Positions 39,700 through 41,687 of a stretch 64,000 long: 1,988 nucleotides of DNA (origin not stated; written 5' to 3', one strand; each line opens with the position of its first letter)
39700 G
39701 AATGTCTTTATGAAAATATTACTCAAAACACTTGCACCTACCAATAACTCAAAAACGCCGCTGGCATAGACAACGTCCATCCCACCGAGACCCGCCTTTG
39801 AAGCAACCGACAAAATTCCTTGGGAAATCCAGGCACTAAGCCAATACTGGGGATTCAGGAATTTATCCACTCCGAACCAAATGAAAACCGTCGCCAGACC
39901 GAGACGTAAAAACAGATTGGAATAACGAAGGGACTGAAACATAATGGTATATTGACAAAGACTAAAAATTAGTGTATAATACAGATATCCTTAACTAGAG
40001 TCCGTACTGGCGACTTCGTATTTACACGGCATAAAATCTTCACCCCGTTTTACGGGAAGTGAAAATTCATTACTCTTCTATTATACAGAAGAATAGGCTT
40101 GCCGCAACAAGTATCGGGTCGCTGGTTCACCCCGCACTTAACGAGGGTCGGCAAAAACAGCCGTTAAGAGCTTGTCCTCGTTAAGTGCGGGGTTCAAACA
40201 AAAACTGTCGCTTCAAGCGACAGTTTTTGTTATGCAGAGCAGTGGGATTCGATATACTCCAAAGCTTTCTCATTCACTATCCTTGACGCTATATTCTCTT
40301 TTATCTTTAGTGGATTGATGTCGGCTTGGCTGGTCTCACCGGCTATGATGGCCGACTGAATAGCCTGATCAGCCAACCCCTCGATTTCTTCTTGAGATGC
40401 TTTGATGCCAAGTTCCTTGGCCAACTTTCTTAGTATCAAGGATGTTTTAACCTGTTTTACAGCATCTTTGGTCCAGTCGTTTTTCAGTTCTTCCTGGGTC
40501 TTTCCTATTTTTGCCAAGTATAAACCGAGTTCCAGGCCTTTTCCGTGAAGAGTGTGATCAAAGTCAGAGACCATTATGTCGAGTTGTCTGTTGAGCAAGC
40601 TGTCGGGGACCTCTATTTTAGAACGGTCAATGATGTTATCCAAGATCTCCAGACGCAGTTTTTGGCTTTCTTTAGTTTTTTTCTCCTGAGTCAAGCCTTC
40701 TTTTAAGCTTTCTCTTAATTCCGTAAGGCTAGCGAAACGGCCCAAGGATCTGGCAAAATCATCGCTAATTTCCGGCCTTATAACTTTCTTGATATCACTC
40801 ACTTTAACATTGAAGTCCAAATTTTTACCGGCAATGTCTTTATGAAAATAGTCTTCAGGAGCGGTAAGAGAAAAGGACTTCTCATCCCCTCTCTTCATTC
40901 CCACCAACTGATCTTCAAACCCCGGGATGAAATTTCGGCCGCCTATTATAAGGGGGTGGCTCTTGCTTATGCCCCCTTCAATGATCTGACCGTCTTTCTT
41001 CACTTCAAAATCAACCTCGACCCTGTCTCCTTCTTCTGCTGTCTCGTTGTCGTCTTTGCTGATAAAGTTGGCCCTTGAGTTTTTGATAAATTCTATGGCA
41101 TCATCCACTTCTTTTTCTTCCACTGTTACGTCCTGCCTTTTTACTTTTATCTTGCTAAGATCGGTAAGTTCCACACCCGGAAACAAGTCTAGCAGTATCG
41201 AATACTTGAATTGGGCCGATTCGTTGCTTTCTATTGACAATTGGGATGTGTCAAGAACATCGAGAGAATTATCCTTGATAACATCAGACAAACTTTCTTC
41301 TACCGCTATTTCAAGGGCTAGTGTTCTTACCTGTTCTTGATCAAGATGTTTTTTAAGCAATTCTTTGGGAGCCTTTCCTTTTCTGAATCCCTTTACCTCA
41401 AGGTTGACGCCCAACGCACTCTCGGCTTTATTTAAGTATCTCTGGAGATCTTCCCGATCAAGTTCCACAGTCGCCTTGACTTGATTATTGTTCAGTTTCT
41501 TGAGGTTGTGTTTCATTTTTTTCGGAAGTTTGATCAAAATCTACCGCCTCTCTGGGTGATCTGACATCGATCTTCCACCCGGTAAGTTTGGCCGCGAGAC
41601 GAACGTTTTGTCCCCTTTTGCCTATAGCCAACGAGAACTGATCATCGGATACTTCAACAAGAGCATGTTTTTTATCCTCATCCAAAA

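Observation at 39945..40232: Consensus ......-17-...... promoter driving an ORF-free ~250-nt structured transcript that ends at a bidirectional terminator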

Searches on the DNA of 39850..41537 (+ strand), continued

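Call 37: search_rna_families(sources=[L002, L010, L011, L012, L013, L014, L017, L018, L019, L022, L023, L020], threshold=evalue, max_evalue=5)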
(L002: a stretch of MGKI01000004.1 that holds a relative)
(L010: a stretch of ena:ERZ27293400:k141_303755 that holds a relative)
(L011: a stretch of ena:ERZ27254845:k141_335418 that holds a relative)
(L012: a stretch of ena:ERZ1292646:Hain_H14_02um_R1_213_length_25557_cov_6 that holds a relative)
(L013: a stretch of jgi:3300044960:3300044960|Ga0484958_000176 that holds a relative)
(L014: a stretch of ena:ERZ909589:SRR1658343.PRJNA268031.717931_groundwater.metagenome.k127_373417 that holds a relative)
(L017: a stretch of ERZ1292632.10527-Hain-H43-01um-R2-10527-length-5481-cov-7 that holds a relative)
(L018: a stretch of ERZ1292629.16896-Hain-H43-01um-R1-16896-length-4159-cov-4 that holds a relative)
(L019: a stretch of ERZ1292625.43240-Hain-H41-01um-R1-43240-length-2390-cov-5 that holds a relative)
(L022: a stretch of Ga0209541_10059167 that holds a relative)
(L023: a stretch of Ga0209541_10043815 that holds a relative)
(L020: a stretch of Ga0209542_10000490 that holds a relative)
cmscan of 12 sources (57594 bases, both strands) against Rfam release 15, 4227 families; matches with E-value up to 5: 34.
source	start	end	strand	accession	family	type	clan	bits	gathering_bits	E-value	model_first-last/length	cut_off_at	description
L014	5756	5827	-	RF00005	tRNA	Gene; tRNA;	CL00001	72.8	29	4.7e-14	1-71/71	no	tRNA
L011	5799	5871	+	RF00005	tRNA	Gene; tRNA;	CL00001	69.6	29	3.6e-13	1-71/71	no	tRNA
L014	5668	5740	-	RF00005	tRNA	Gene; tRNA;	CL00001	69.1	29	5.1e-13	1-71/71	no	tRNA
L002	7340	7412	+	RF00005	tRNA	Gene; tRNA;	CL00001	68.8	29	6.2e-13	1-71/71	no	tRNA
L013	6032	6104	+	RF00005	tRNA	Gene; tRNA;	CL00001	68.5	29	7.2e-13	1-71/71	no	tRNA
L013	5937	6008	+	RF00005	tRNA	Gene; tRNA;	CL00001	64.3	29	1e-11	1-71/71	no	tRNA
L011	5712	5783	+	RF00005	tRNA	Gene; tRNA;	CL00001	59.9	29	1.7e-10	1-71/71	no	tRNA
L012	5736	5807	+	RF00005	tRNA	Gene; tRNA;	CL00001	59.5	29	2.2e-10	1-71/71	no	tRNA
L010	6153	6224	+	RF00005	tRNA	Gene; tRNA;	CL00001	58.5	29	4.1e-10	1-71/71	no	tRNA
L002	7246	7317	+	RF00005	tRNA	Gene; tRNA;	CL00001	55.5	29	2.8e-09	1-71/71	no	tRNA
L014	5755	5827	+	RF04354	Plastid-ycf2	Cis-reg;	-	33.8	65.7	0.0029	1-75/75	no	Plastid-ycf2 5UTR RNA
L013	3797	3852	+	RF02495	ohsC_RNA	Gene; antitoxin;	-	33.1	50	0.34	1-77/77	no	Oppression of Hydrophobic ORF by sRNA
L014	5682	5807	-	RF02553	YrlA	Gene; sRNA;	-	32.1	69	0.0042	1-114/114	no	Y RNA-like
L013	5937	6009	-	RF04354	Plastid-ycf2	Cis-reg;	-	30.1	65.7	0.03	1-75/75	no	Plastid-ycf2 5UTR RNA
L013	6032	6105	-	RF04354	Plastid-ycf2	Cis-reg;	-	30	65.7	0.032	1-75/75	no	Plastid-ycf2 5UTR RNA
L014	5667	5740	+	RF04354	Plastid-ycf2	Cis-reg;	-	29.4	65.7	0.046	1-75/75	no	Plastid-ycf2 5UTR RNA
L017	2763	2824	+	RF02495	ohsC_RNA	Gene; antitoxin;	-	28.4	50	3.2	1-77/77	no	Oppression of Hydrophobic ORF by sRNA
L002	6474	6529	-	RF04255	MIR8001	Gene; miRNA;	-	28.2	90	0.29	1-67/67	no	MIR8001 microRNA precursor family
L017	190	265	+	RF03929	mir-6579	Gene; miRNA;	-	27.6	47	0.67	1-68/68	no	mir-6579 microRNA precursor family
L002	7340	7413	-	RF04354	Plastid-ycf2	Cis-reg;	-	27.2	65.7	0.19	1-75/75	no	Plastid-ycf2 5UTR RNA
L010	6237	6287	+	RF00005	tRNA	Gene; tRNA;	CL00001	26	29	0.36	1-49/71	3'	tRNA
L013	5981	6056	+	RF02553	YrlA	Gene; sRNA;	-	24.4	69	0.73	28-81/114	no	Y RNA-like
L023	938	960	-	RF02054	STnc420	Gene; sRNA;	-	24.4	70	2.1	28-50/58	no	Salmonella enterica sRNA STnc420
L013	3816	3855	-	RF03585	mir-3938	Gene; miRNA;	-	24.1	94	1.7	1-88/88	no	mir-3938 microRNA precursor family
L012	551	591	-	RF00522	PreQ1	Cis-reg; riboswitch;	-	23.9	39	1.4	1-45/45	no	PreQ1 (pre queuosine) riboswitch aptamer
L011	5352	5394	+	RF03881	mir-59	Gene; miRNA;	-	23.8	80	1.9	1-66/66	no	mir-59 microRNA precursor family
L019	1530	1580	+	RF00106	RNAI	Gene; antisense;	-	23.5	47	3.9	1-102/102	no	RNAI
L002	2447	2540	+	RF02956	DUF2693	Gene; sRNA;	-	22.8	81.3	3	1-165/165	no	DUF2693 RNA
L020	2792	2860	+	RF03761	mir-5897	Gene; miRNA;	-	22.4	90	3.1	1-84/84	no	mir-5897 microRNA precursor family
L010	3789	3871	+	RF00195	RsmY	Gene; sRNA;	CL00106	22.3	57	0.26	1-121/121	no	RsmY RNA family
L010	3848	3917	-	RF00195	RsmY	Gene; sRNA;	CL00106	21.8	57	0.34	1-121/121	no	RsmY RNA family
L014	5859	5978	-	RF00015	U4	Gene; snRNA; splicing;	CL00007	21.8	46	0.85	1-138/138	no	U4 spliceosomal RNA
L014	3851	3883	-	RF01408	sraL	Gene; sRNA;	-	20.9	39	1.9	107-141/142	no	sraL Hfq binding RNA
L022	967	1107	+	RF01794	sok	Gene; antitoxin;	-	19.9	59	3.2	1-157/157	no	sok antitoxin (CssrC)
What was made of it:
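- On Bacterial Y RNA (YrlA): The only weak YrlA hits fall on tRNA genes elsewhere in the loci, not on this RNA (call 37).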

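Call 38: search_rna_families(sources=[L001, L015, L016], threshold=evalue, max_evalue=1)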
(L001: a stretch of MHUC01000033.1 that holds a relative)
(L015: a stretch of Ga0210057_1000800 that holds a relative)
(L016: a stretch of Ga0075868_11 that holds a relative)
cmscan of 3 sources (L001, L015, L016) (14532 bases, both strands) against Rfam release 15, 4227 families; matches with E-value up to 1: 7.
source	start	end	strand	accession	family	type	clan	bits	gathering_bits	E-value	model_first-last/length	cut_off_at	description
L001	4311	4383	+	RF00005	tRNA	Gene; tRNA;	CL00001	60.3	29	3.2e-11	1-71/71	no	tRNA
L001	4213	4284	+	RF00005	tRNA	Gene; tRNA;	CL00001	57.8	29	1.6e-10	1-71/71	no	tRNA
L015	2848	2931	+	RF00195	RsmY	Gene; sRNA;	CL00106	24.9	57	0.012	1-121/121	no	RsmY RNA family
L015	2909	2973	-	RF00624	P9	Gene;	-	24.6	43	0.12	1-74/74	no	Pseudomonas sRNA P9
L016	2791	2823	+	RF01408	sraL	Gene; sRNA;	-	21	39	0.43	107-141/142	no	sraL Hfq binding RNA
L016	2794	2826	-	RF01408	sraL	Gene; sRNA;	-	20.9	39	0.47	107-141/142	no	sraL Hfq binding RNA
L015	2908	2931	-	RF00195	RsmY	Gene; sRNA;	CL00106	19.7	57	0.33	98-121/121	no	RsmY RNA family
